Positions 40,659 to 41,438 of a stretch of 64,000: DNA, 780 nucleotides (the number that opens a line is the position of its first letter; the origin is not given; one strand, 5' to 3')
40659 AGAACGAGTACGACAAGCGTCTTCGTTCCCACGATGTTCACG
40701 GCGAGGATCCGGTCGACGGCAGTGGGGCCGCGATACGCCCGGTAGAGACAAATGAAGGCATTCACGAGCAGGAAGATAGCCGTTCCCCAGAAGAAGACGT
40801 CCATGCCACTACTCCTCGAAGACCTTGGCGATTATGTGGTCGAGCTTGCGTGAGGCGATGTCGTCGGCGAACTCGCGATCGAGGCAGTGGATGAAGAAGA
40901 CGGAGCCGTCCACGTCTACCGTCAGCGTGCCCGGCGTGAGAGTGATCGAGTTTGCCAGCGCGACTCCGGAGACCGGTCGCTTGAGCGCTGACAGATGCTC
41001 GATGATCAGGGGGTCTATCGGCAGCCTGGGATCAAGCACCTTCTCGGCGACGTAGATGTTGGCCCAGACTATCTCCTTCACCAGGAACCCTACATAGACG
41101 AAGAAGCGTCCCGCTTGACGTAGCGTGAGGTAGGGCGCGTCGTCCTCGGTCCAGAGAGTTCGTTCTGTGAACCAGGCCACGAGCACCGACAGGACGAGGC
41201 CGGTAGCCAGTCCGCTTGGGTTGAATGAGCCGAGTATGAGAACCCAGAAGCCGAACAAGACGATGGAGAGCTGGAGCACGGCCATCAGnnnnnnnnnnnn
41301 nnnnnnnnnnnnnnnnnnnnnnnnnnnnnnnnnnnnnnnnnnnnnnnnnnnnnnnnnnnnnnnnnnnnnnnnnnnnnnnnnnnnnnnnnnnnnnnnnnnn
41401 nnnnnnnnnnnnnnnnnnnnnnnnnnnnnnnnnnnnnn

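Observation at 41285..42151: First gene of the mrp operon is a GGDEF-fold protein with the active site lost but the RxxD I-site retained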

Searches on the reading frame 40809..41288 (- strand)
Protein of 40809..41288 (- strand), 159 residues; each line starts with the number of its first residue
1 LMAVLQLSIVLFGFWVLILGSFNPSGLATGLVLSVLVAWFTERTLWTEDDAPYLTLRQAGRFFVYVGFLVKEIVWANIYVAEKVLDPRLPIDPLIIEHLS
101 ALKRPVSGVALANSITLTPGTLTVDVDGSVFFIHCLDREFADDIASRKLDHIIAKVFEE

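Call 11: search_protein_families(library=pfam, proteins=[window:40809-41288:-], max_evalue=0.001)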
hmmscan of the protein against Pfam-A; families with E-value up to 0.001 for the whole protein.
window:40809-41288:- (159 aa): 1 family
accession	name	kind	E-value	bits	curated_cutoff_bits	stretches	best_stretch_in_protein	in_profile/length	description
PF01899.21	MNHE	-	8.3e-32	110.4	27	1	9-144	2-130/145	Na+/H+ ion antiporter subunit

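Call 19: find_related_loci(query=A2, collection=genome_contigs, flank=4000)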
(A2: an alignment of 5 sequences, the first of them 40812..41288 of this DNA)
Query A2 (159 aa) in genome_contigs; peptide patterns used: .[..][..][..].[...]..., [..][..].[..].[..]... (x = any residue, [..] = any of these).
127 stretches matched a pattern; 17 encode a relative of the query (tblastn E <= 1e-3); 17 distinct loci.
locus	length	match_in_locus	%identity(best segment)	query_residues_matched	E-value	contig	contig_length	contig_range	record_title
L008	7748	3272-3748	79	1-159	8e-86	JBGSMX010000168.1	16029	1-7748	MAG: Coriobacteriia bacterium isolate JTS-AC241 k141_3521502, whole genome shotgun sequence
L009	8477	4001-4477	76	1-159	3e-82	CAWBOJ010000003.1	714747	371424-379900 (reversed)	MAG: uncultured Actinomycetota bacterium isolate MFD04716.bin.2.67 genome assembly, contig: contig_28718, whole genome s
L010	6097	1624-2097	80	1-158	3e-82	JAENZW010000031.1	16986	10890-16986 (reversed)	MAG: Actinomycetota bacterium isolate BM5_bin.17 BM5_bin17_NODE_697_length_16986_cov_23.949442, whole genome shotgun seq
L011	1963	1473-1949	69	1-159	9e-77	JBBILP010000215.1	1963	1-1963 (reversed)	MAG: Actinomycetota bacterium isolate BQS170218_bin_211 NODE_47739_length_1963_cov_2.2707, whole genome shotgun sequence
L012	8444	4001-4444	47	10-158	1e-40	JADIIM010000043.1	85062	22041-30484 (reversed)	MAG: Aeromicrobium sp. isolate bin3 9334, whole genome shotgun sequence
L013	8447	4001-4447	47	10-159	5e-39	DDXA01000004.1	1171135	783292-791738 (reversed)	MAG TPA_asm: Actinobacteria bacterium UBA2272 UBA2272_contig_7, whole genome shotgun sequence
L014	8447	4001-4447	46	10-159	5e-39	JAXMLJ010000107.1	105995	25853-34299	MAG: Coriobacteriia bacterium isolate L4_metabat.bin.19_sub k141_113165, whole genome shotgun sequence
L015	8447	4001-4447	47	10-159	7e-39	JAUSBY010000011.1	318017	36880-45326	MAG: Coriobacteriia bacterium isolate E9_concoct.bin.49 E9_k141_7066, whole genome shotgun sequence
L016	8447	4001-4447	46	10-159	5e-38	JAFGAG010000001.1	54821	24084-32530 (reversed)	MAG: Coriobacteriia bacterium isolate Zod_maxbin.0135_3 k87_86829, whole genome shotgun sequence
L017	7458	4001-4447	45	10-159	2e-36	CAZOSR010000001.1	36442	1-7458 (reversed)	MAG TPA_asm: uncultured Coriobacteriaceae bacterium isolate binchicken_co27_17 genome assembly, contig: NODE_1985_length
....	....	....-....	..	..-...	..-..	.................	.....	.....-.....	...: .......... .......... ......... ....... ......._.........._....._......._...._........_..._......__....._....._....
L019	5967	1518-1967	30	10-159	5e-21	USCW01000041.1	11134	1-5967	uncultured Clostridiales bacterium isolate UMGS1600 genome assembly, contig: NODE_3960_length_11134_cov_4.923369, whole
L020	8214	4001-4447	33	9-158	3e-19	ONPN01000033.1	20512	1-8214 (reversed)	uncultured Clostridiales bacterium isolate RUG518 genome assembly, contig: scaffold_1022, whole genome shotgun sequence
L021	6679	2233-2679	33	9-158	3e-19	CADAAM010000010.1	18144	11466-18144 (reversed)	MAG: Ruminococcaceae bacterium isolate RUG13116 genome assembly, contig: RUG13116_asm_10, whole genome shotgun sequence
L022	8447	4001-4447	33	9-158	1e-18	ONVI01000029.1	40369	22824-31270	uncultured Clostridiales bacterium isolate RUG674 genome assembly, contig: scaffold_710, whole genome shotgun sequence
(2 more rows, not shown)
